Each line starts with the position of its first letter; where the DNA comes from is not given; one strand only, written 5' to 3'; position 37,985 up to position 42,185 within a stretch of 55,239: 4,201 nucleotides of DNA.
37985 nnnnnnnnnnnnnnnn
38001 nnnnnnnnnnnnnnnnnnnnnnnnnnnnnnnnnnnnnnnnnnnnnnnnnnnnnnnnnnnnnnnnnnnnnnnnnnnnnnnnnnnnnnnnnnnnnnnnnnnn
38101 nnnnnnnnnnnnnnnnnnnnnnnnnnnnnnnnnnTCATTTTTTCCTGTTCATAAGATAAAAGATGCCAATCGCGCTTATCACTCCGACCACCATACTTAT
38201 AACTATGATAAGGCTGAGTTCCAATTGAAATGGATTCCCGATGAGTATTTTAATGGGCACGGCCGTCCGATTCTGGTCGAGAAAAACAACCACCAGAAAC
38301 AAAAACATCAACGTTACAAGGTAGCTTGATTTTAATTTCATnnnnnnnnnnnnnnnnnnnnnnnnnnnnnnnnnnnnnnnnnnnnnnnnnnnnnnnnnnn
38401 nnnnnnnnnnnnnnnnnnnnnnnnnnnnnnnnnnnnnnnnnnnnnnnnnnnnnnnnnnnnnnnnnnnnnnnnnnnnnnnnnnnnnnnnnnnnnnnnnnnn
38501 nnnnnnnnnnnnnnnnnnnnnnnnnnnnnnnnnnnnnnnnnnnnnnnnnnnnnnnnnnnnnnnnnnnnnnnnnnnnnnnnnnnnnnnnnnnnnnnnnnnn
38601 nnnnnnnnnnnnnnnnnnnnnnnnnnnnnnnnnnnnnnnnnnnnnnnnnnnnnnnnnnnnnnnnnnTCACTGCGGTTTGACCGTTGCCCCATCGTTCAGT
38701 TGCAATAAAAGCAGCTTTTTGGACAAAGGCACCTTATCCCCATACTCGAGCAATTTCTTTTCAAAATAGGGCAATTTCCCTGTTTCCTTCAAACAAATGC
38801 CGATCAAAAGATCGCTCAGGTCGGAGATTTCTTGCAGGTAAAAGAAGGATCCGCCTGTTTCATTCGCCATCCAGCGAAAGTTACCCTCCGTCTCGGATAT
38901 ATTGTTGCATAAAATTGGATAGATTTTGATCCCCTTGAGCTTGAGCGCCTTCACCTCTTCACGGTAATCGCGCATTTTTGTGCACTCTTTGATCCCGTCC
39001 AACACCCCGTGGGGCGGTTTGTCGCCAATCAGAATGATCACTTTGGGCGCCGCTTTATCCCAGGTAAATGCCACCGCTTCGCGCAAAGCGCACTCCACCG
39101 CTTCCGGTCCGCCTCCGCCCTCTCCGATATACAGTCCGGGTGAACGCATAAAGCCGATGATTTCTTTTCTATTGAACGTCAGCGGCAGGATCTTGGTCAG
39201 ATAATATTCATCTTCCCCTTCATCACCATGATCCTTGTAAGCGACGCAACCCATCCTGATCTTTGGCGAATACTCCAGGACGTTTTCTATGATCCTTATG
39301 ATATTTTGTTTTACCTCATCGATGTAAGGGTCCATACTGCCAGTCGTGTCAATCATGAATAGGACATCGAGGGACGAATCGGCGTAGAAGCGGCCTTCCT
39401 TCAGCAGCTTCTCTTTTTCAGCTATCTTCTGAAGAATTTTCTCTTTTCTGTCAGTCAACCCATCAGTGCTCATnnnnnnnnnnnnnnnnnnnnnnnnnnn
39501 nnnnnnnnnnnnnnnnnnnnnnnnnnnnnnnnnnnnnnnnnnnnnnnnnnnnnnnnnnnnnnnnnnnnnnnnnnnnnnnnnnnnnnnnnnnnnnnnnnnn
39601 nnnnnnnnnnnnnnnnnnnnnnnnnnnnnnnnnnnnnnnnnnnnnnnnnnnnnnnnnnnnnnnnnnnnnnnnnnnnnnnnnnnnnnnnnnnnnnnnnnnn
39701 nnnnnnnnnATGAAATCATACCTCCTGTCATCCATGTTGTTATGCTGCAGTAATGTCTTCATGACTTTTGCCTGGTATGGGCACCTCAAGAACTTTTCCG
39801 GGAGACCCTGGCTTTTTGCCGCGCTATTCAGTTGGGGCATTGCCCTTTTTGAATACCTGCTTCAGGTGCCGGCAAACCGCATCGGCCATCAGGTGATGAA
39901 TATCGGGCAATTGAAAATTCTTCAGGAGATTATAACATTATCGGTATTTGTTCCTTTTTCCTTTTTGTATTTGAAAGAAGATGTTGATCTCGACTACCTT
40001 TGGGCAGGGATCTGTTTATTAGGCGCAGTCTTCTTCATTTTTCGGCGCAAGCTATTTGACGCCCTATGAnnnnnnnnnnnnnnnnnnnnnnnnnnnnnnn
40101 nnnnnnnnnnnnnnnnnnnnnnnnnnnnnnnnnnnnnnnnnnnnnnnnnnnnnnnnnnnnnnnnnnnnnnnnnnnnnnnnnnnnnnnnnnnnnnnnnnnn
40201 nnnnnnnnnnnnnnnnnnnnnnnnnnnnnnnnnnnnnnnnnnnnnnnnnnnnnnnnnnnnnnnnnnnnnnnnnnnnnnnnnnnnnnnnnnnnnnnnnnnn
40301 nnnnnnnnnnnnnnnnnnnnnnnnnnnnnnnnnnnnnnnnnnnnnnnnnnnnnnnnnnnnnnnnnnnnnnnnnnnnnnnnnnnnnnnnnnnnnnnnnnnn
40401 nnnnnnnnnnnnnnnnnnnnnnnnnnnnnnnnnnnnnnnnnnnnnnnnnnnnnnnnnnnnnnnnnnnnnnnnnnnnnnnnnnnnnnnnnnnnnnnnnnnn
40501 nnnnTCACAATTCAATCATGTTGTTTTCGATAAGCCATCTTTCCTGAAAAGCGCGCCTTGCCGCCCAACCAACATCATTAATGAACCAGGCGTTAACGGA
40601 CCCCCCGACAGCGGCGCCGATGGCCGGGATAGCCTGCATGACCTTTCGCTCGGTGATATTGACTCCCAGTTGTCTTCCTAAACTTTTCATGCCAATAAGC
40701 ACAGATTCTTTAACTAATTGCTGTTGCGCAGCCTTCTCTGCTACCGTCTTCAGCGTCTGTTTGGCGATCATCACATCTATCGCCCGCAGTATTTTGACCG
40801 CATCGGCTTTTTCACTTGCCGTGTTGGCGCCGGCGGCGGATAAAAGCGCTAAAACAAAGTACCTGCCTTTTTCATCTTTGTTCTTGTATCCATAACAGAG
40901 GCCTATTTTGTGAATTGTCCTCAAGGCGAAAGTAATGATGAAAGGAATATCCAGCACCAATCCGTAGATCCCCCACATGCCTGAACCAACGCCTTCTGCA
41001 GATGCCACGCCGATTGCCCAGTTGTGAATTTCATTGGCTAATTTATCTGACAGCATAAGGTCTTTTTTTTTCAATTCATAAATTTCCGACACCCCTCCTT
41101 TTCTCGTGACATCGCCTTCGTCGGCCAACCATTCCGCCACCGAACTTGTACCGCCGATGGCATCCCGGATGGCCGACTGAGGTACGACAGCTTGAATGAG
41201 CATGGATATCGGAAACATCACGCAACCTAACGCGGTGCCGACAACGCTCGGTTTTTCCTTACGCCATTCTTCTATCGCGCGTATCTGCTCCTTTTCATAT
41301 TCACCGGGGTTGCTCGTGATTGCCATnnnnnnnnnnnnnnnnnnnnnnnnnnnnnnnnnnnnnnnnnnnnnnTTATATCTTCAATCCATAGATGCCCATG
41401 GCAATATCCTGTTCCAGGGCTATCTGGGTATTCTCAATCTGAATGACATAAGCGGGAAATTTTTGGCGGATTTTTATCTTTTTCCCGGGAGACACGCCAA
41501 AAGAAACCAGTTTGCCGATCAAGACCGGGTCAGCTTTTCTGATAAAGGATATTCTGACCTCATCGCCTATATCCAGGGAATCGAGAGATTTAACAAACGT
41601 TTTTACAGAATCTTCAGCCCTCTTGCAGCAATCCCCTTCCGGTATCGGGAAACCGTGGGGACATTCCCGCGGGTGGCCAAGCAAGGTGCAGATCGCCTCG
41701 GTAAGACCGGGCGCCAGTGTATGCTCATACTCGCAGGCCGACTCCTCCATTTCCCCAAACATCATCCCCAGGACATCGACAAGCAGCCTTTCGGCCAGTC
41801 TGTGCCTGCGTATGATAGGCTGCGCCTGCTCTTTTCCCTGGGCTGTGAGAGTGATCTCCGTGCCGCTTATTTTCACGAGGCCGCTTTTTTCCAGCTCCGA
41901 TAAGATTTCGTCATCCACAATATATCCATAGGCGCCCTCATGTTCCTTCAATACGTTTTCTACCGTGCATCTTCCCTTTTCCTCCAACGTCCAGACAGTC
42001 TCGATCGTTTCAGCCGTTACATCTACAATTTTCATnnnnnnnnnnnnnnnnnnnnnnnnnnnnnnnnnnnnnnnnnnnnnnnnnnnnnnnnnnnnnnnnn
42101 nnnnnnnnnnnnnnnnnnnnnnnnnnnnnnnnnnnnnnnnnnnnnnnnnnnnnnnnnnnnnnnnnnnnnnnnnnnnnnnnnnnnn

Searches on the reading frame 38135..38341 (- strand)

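Call 23: search_protein_families(library=pfam, proteins=[window:38135-38341:-], max_evalue=0.0001)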
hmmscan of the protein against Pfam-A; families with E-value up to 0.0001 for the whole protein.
window:38135-38341:- (68 aa): 1 family
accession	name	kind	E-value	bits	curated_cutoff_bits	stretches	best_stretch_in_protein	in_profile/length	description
PF06305.16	LapA_dom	-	4e-06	27.1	28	1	23-58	1-35/64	Lipopolysaccharide assembly protein A domain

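Call 64: search_protein_families(library=ncbifam, proteins=[window:38135-38341:-], max_evalue=0.001)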
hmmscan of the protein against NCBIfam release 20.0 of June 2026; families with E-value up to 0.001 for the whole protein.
window:38135-38341:- (68 aa): 0 families

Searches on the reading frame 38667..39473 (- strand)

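Call 23: search_protein_families(library=pfam, proteins=[window:38667-39473:-], max_evalue=0.0001)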
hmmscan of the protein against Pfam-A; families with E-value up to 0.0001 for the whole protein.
window:38667-39473:- (268 aa): 1 family
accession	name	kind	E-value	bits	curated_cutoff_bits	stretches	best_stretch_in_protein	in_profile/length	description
PF00092.34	VWA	-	6e-11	43.3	23.8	1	36-222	1-171/174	von Willebrand factor type A domain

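Call 64: search_protein_families(library=ncbifam, proteins=[window:38667-39473:-], max_evalue=0.001)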
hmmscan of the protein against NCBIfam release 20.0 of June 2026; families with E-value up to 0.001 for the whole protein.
window:38667-39473:- (268 aa): 0 families

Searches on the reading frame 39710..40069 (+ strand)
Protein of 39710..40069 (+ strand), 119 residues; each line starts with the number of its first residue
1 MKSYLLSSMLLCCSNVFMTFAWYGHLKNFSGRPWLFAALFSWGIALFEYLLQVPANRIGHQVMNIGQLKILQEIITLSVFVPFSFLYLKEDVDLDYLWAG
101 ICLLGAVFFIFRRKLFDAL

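Call 53: search_protein_families(library=pfam, proteins=[window:39710-40069:+], max_evalue=0.0001)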
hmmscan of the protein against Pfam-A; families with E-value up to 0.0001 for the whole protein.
window:39710-40069:+ (119 aa): 1 family
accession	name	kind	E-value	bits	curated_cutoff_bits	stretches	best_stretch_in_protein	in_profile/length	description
PF04342.18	DMT_6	-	1.1e-45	154.6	25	1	9-111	3-104/104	Putative member of DMT superfamily (DUF486)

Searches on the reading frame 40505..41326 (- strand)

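Call 23: search_protein_families(library=pfam, proteins=[window:40505-41326:-], max_evalue=0.0001)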
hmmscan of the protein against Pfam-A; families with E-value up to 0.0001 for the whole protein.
window:40505-41326:- (273 aa): 1 family
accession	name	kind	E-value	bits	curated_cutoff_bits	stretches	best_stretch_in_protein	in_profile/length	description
PF12787.12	EcsC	-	6.9e-41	140.9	30.4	1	13-265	2-240/240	EcsC protein family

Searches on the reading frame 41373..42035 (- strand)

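Call 23: search_protein_families(library=pfam, proteins=[window:41373-42035:-], max_evalue=0.0001)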
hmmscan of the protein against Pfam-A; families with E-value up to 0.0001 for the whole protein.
window:41373-42035:- (220 aa): 2 families
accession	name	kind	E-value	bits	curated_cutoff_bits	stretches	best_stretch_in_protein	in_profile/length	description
PF02742.21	Fe_dep_repr_C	-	1.2e-24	86.5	27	1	64-133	1-70/70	Iron dependent repressor, metal binding and dimerisation domain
PF04023.20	FeoA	-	6.8e-15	55.3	23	1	150-216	2-71/74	FeoA domain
